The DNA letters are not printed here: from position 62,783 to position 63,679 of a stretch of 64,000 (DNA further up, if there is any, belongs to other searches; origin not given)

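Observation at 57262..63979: Candidate undescribed system: XRE / beta-CASP nuclease / WYL regulator / unknowns / split FtsK-like proteins / Nudix cluster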

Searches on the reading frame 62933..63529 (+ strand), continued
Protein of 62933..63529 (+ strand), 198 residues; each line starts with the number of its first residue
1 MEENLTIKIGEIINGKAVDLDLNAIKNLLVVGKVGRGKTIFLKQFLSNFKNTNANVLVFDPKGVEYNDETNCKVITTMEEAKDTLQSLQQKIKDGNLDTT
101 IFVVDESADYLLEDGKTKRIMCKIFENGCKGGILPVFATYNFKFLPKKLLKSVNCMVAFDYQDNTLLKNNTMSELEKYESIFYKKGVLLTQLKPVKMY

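Call 72: search_protein_families(library=pfam, proteins=[L019:11203-12624:+, L019:12796-14937:+, L019:16618-18330:+, L019:18335-19219:+, L019:19215-22820:+, L019:22820-23965:+, L019:23981-26116:+, L019:26285-28291:+, L019:28296-28850:+, L019:28896-29801:+], max_evalue=0.001)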
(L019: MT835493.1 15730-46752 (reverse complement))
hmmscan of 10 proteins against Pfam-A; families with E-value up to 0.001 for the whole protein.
L019:11203-12624:+ (474 aa): 0 families

L019:12796-14937:+ (714 aa): 0 families

L019:16618-18330:+ (571 aa): 6 families
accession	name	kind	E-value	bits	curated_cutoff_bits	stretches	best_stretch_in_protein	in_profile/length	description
PF01507.26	PAPS_reduct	-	2.4e-30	106.3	22.5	1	175-354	2-174/175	Phosphoadenosine phosphosulfate reductase domain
PF02540.23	NAD_synthase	-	0.00013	21.6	21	1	157-198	3-44/242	NAD synthase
PF12837.12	Fer4_6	-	0.00015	22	25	1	512-530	6-24/24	4Fe-4S binding domain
PF12838.12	Fer4_7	-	0.00024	21.9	27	1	515-552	2-46/52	4Fe-4S dicluster domain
PF00037.32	Fer4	-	0.00032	20.8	21.1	1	512-531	5-24/24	4Fe-4S binding domain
PF13187.11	Fer4_9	-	0.00039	20.8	27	1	514-552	1-45/52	4Fe-4S dicluster domain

L019:18335-19219:+ (295 aa): 1 family
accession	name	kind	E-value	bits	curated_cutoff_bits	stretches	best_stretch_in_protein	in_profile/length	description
PF13182.11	DUF4007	-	1.2e-76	258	27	1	4-285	2-288/288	Protein of unknown function (DUF4007)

L019:19215-22820:+ (1202 aa): 0 families

L019:22820-23965:+ (382 aa): 2 families
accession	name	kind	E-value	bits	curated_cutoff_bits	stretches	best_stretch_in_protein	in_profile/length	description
PF00266.25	Aminotran_5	-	1.2e-71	242.1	21.5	1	5-370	2-371/371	Aminotransferase class-V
PF00155.27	Aminotran_1_2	-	3.1e-08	33.7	19.7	1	53-182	48-187/361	Aminotransferase class I and II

L019:23981-26116:+ (712 aa): 6 families
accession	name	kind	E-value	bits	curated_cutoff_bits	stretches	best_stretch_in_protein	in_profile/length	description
PF04851.21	ResIII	-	2.1e-21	77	22.5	1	250-415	2-164/164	Type III restriction enzyme, res subunit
PF00270.35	DEAD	-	3.6e-14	53.3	26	1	254-415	2-162/167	DEAD/DEAH box helicase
PF00271.37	Helicase_C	-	6.5e-13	49.3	23.5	1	550-633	28-109/110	Helicase conserved C-terminal domain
PF00176.29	SNF2-rel_dom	-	6.2e-07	29.2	24.9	1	263-412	13-162/290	SNF2-related domain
PF13091.12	PLDc_2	-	1.2e-06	28.8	27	1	109-176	57-115/132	PLD-like domain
PF18766.7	SWI2_SNF2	-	1.7e-05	25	26.7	1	259-471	9-208/221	SWI2/SNF2 ATPase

L019:26285-28291:+ (669 aa): 2 families
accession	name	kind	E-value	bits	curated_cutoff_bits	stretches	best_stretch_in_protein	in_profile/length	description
PF13476.12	AAA_23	-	1.8e-18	68.4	27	1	5-260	1-190/201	AAA domain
PF02463.25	SMC_N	-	0.00069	19.5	40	1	3-111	2-111/220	RecF/RecN/SMC N terminal domain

L019:28296-28850:+ (185 aa): 0 families

L019:28896-29801:+ (302 aa): 0 families

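Call 83: search_protein_families(library=ncbifam, proteins=[window:62933-63529:+, L002:4061-5077:-], max_evalue=0.01)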
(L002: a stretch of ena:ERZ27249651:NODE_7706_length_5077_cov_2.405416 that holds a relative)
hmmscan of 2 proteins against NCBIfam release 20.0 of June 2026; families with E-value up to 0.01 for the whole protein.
window:62933-63529:+ (198 aa): 6 families
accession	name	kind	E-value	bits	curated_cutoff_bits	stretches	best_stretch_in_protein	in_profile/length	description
NF045975.1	VirB4_plasma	equivalog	3.9e-05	21.6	590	1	26-68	516-557/894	Mbov_0397 family ICE element conjugal transfer ATPase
NF000355.4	ribo_prot_ABC_F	equivalog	0.0017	17.3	380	1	3-73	317-387/499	ribosomal protection-like ABC-F family protein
TIGR03928.1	T7_EssCb_Firm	equivalog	0.0022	15.6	778.4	1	16-93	1087-1169/1296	type VII secretion protein EssC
NF040713.1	ZapE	equivalog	0.0029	16.9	140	1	25-150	52-163/344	cell division protein ZapE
TIGR03925.1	T7SS_EccC_b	equivalog_domain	0.0048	15.2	346.55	0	14-65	350-405/564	type VII secretion protein EccCb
TIGR02673.1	FtsE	equivalog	0.0092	15.7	264.85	0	16-62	19-65/214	cell division ATP-binding protein FtsE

L002:4061-5077:- (338 aa): 1 family
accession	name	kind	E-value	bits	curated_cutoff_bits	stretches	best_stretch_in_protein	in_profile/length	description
NF045980.1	MAG6410_fam_LP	equivalog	1.7e-05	23.5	450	1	52-173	146-262/622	MAG6410 family transglutaminase-related lipoprotein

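Call 99: predict_structure(alignment_id=A5)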
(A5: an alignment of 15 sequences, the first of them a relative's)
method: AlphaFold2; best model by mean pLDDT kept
length: 198 residues; sequences in the alignment: 15
mean_pLDDT: 79.9   pTM: 0.82
mean pLDDT of the five models: 79.9, 77.0, 75.7, 75.5, 75.4
residues with pLDDT >= 90: 71; 70-90: 88; 50-70: 20; < 50: 19
segments of 3 or more residues with pLDDT < 50: 162-177, 196-198
pLDDT, mean of each block of 10 residues (from residue 1): 70 77 89 78 86 90 78 90 95 86 92 92 94 93 87 85 39 45 72 58
secondary structure, 60 per line:
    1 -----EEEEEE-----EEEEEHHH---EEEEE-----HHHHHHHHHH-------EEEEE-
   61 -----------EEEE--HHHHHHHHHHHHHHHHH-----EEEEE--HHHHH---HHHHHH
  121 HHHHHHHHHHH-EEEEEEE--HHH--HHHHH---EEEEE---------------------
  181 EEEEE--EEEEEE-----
elements in order: E6-11 E17-21 E28-32 H38-47 E55-59 E72-75 H78-94 E100-104 H107-111 H115-131 E133-139 H147-151 E155-159 E181-185 E188-193
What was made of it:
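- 62933..63529 (+): 198-aa minimal FtsK-beta-type P-loop ATPase: no membrane anchor, no alpha domain and no gamma domain. Last gene of the cassette. AF2 pLDDT 80 (call 99).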

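Call 107: fold_search(model_id=the predicted structure, library=pdb)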
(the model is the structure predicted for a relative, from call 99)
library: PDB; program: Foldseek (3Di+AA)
matches with E <= 10: 1700; with E <= 0.001: 263
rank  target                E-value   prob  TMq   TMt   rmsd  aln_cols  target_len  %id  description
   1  6o1x_A                3.2e-11  1.00  0.77  0.45   6.1       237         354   19  Structure of pCW3 conjugation coupling protein TcpA monomer form with ATPgS (released 2020-02-26)
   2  6t8g_A                1.2e-10  1.00  0.78  0.41   6.1       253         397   20  Stalled FtsK motor domain bound to dsDNA (released 2019-11-20)
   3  6t8o_A                1.4e-10  1.00  0.78  0.41   6.9       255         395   19  Stalled FtsK motor domain bound to dsDNA end (released 2019-11-20)
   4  6o1w_A                1.9e-10  1.00  0.79  0.46   5.9       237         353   18  Structure of pCW3 conjugation coupling protein TcpA monomer orthorhombic crystal form (released 2020-02-26)
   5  6o1z                  2.2e-10  1.00  0.77  0.45   6.1       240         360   19  Structure of pCW3 conjugation coupling protein TcpA hexagonal crystal form (released 2020-03-04)
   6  6o1w_B                2.3e-10  1.00  0.78  0.47   5.9       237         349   18  Structure of pCW3 conjugation coupling protein TcpA monomer orthorhombic crystal form (released 2020-02-26)
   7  6o1x_B                4.0e-10  1.00  0.78  0.47   5.9       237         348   18  Structure of pCW3 conjugation coupling protein TcpA monomer form with ATPgS (released 2020-02-26)
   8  6t8b_C                7.1e-10  1.00  0.77  0.41   6.1       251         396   21  FtsK motor domain with dsDNA, translocating state (released 2019-11-20)
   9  6t8o_D                1.0e-09  1.00  0.75  0.40   4.4       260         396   18  Stalled FtsK motor domain bound to dsDNA end (released 2019-11-20)
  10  6o1y_B                1.3e-09  1.00  0.78  0.45   6.1       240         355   18  Structure of pCW3 conjugation coupling protein TcpA monomeric form with ATP (released 2020-02-26)
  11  6t8b_B                1.3e-09  1.00  0.75  0.40   6.6       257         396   20  FtsK motor domain with dsDNA, translocating state (released 2019-11-20)
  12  6t8b_D                1.3e-09  1.00  0.76  0.41   6.6       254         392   20  FtsK motor domain with dsDNA, translocating state (released 2019-11-20)
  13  6t8g_C                1.7e-09  1.00  0.77  0.41   4.2       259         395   20  Stalled FtsK motor domain bound to dsDNA (released 2019-11-20)
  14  2ius_D                1.9e-09  1.00  0.77  0.41   6.5       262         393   16  E. coli FtsK motor domain (released 2006-08-29)
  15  2ius_F                2.2e-09  1.00  0.77  0.43   4.1       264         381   17  E. coli FtsK motor domain (released 2006-08-29)
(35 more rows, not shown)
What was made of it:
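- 62933..63529 (+): Best structures are TcpA and the FtsK motor, TMq 0.77-0.79 (call 107).
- On FtsK/SpoIIIE translocase family: Foldseek matches the FtsK motor and TcpA at TMq 0.77-0.79 (call 107).
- On TcpA-type conjugative coupling proteins: The structural similarity is limited to the ATPase core (call 107).
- Closest known: TcpA. Same: Best structural match (call 107).
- The fold matches TcpA and the FtsK motor (call 107). TcpA is the best structural match (call 107).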

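Call 111: find_encoding_contigs(protein=P0174, flank=8000, max_places=3)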
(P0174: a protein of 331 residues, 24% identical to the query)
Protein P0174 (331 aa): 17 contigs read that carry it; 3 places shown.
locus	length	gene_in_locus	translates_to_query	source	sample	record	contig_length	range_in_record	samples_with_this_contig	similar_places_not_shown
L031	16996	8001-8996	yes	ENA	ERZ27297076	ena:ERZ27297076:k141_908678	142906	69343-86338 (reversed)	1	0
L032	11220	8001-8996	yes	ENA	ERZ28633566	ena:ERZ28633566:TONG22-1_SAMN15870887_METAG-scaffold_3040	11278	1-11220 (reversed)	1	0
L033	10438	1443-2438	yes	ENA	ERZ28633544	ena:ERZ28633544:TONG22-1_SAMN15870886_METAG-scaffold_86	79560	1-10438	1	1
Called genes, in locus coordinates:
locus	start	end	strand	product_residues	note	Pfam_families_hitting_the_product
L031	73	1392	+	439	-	PF02368:Big_2, PF26182:Ig_NUP210_5th (faint), PF22359:Big-like (faint), PF02368:Big_2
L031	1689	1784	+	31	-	-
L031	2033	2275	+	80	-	-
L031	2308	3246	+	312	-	PF13280:WYL, PF25583:WCX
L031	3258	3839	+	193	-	-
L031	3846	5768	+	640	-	PF03235:GmrSD_N, PF07510:GmrSD_C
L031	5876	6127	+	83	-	PF09397:FtsK_gamma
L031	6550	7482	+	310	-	PF00005:ABC_tran, PF02463:SMC_N (faint), PF13175:AAA_15 (weak), PF13304:AAA_21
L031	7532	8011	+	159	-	-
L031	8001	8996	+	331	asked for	PF01580:FtsK_SpoIIIE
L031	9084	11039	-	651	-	PF07690:MFS_1, PF00854:PTR2, PF07690:MFS_1 (weak)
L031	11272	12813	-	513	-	PF07690:MFS_1, PF00854:PTR2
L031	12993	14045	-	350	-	PF13306:LRR_5, PF13855:LRR_8 (faint), PF13306:LRR_5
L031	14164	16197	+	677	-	PF02922:CBM_48, PF00128:Alpha-amylase, PF02806:Alpha-amylase_C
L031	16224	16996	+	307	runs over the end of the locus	-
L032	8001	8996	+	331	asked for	PF01580:FtsK_SpoIIIE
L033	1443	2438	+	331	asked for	PF01580:FtsK_SpoIIIE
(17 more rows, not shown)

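Call 113: find_encoding_contigs(protein=P0167, flank=8000, max_places=2)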
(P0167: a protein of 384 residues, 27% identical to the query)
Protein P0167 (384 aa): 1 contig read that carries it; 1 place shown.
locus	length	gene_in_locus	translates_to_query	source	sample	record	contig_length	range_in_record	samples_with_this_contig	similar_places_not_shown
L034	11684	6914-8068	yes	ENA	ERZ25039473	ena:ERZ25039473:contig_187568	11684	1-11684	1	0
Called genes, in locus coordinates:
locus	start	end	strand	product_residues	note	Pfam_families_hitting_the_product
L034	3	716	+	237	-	?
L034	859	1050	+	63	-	-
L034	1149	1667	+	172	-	PF00562:RNA_pol_Rpb2_6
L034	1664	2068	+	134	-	PF00562:RNA_pol_Rpb2_6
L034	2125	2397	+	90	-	PF04560:RNA_pol_Rpb2_7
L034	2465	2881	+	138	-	PF04997:RNA_pol_Rpb1_1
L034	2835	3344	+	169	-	-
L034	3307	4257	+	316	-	PF04997:RNA_pol_Rpb1_1, PF00623:RNA_pol_Rpb1_2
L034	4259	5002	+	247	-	PF04983:RNA_pol_Rpb1_3, PF04998:RNA_pol_Rpb1_5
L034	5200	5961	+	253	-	PF04998:RNA_pol_Rpb1_5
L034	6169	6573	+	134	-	-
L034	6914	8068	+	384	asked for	PF17854:FtsK_alpha, PF01580:FtsK_SpoIIIE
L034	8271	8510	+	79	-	-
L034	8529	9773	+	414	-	PF13644:DKNYY (weak)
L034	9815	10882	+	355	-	PF00154:RecA_N, PF06745:ATPase (weak), PF08423:Rad51, PF27531:MT3502_N (weak), PF01637:ATPase_2 (faint), PF21096:RecA_C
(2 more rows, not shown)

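Call 114: find_encoding_contigs(protein=P0163, flank=8000, max_places=2)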
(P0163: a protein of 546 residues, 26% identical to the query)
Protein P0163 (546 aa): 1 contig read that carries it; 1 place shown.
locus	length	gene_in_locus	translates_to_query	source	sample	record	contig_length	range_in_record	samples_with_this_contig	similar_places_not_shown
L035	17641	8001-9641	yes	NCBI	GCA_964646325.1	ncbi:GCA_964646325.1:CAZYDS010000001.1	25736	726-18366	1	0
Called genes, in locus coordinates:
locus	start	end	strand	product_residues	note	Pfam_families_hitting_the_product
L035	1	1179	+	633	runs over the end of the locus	?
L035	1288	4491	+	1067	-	PF04563:RNA_pol_Rpb2_1, PF04561:RNA_pol_Rpb2_2, PF04565:RNA_pol_Rpb2_3, PF10385:RNA_pol_Rpb2_45, PF00562:RNA_pol_Rpb2_6, PF04560:RNA_pol_Rpb2_7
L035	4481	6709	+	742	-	PF04997:RNA_pol_Rpb1_1, PF00623:RNA_pol_Rpb1_2, PF04983:RNA_pol_Rpb1_3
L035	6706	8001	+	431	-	PF04998:RNA_pol_Rpb1_5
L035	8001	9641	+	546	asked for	PF17854:FtsK_alpha, PF01580:FtsK_SpoIIIE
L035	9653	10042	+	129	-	PF09397:FtsK_gamma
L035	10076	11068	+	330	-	PF00154:RecA_N, PF08423:Rad51, PF13481:AAA_25 (faint), PF06745:ATPase (weak), PF27531:MT3502_N (faint), PF21096:RecA_C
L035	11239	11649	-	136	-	PF00436:SSB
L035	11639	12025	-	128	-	PF01250:Ribosomal_S6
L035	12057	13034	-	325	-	PF00579:tRNA-synt_1b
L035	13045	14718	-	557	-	PF00753:Lactamase_B, PF12706:Lactamase_B_2, PF22505:RNase_J_b_CASP, PF07521:RMMBL, PF17770:RNase_J_C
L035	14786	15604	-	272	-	-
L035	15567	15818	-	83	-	-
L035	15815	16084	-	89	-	-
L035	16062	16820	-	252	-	PF00483:NTP_transferase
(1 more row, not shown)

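Call 121: fold_search(model_id=the predicted structure, library=viral)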
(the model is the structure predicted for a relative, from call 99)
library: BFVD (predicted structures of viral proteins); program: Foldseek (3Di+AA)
matches with E <= 10: 1500; with E <= 0.001: 130
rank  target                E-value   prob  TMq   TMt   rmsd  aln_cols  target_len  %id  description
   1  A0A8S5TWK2            8.0e-12  1.00  0.75  0.49   6.2       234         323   17  DNA TRANSLOCASE FTSK [Siphoviridae sp. ctcx61]
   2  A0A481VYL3            6.6e-11  1.00  0.76  0.36   6.5       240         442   22  (no name in the UniProt tables at hand)
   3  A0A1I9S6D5            7.5e-11  1.00  0.78  0.43   5.3       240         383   15  (no name in the UniProt tables at hand)
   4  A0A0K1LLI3            5.5e-10  1.00  0.68  0.34   7.2       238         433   14  (no name in the UniProt tables at hand)
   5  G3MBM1                9.6e-10  1.00  0.73  0.28   6.3       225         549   18  Gp155 [Bacillus phage G]
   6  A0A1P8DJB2            1.7e-09  1.00  0.77  0.36   6.1       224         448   15  (no name in the UniProt tables at hand)
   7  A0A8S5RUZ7            7.5e-09  1.00  0.74  0.28   6.9       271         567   16  DNA TRANSLOCASE FTSK [Siphoviridae sp. ctHip2]
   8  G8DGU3                7.0e-08  1.00  0.60  0.44   7.2       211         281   13  (no name in the UniProt tables at hand)
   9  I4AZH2                1.7e-07  1.00  0.66  0.40   7.7       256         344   12  (no name in the UniProt tables at hand)
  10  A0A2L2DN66            2.9e-07  1.00  0.54  0.39  12.4       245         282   13  Uncharacterized protein [Acanthamoeba polyphaga mimivirus]
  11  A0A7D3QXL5            4.6e-07  1.00  0.59  0.50   6.6       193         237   14  VV A32-like packaging ATPase [Fadolivirus FV1/VV64]
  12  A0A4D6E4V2            5.2e-07  1.00  0.71  0.25   7.4       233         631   15  (no name in the UniProt tables at hand)
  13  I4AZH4                7.0e-07  1.00  0.71  0.19   6.5       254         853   13  (no name in the UniProt tables at hand)
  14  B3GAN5                7.0e-07  1.00  0.55  0.61   6.9       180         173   17  AMDV5_3 [uncultured virus]
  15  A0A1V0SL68            8.0e-07  1.00  0.61  0.57   7.1       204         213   12  p-loop NTPase domain protein [Klosneuvirus KNV1]
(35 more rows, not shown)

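Call 123: search_dna_similar(query=P0013, collection=plasmids, mode=protein, max_evalue=1e-8, max_rows=12)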
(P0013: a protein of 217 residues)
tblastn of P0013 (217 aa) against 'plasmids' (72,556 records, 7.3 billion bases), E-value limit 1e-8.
Records with a match: 32; places in all: 33; records where one place covers at least 80% of the query: 31.
Best place of each record, by identity: <60% 32.
By first word of the organism name: Staphylococcus 3; Streptomyces 3; Bacillus 3; Paenibacillus 3; Hymenobacter 2; Streptosporangium 2; Rhizobium 2; Micromonospora 1; Rossellomorea 1; Natribaculum 1; and 11 more.
By predicted mobility (MOB-suite, as given by PLSDB): non-mobilizable 28; mobilizable 3; conjugative 1.
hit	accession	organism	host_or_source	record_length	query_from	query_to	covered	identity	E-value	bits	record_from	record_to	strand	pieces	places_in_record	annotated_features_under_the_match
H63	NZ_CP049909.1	Hymenobacter sp. HDW8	single bacterial strain,Siniperca ...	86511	4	202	92%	28.1%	9e-12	71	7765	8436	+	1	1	DNA translocase FtsK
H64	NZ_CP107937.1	Micromonospora zamorensis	-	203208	2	199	91%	27.6%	2e-11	70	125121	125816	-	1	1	DNA translocase FtsK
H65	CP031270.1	Staphylococcus warneri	Buffalo milk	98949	2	201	92%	27.0%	3e-9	63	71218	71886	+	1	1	DNA translocase FtsK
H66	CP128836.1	Rossellomorea sp. AcN35-11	-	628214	2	211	97%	25.3%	2e-9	64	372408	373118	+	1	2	DNA translocase FtsK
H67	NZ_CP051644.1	Staphylococcus caprae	Homo sapiens,puncture fluid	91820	1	201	93%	26.4%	5e-9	62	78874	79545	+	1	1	FtsK/SpoIIIE domain-containing protein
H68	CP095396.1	Natribaculum longum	cell culture,saline soil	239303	20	201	84%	29.1%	1e-12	74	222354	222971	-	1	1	record has no annotation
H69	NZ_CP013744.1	Streptomyces sp. CdTB01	soil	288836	7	199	89%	27.1%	7e-10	65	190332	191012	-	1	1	DNA translocase FtsK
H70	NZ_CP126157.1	Halobaculum litoreum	cell culture,sediment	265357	21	201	83%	28.6%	1e-11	71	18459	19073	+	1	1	DNA translocase FtsK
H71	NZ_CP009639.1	Bacillus cereus 03BB108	Dust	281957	2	201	92%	25.8%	3e-10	67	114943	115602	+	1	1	FtsK/SpoIIIE domain-containing protein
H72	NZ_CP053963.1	Bacillus cereus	-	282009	2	201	92%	25.8%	3e-10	67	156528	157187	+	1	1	FtsK/SpoIIIE domain-containing protein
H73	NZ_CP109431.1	Streptosporangium sp. NBC_01495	-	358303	9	199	88%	26.7%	8e-11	68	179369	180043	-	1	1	DNA translocase FtsK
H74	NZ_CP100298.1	Burkholderia glumae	cell culture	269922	2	201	92%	25.5%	8e-10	65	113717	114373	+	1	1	DNA translocase FtsK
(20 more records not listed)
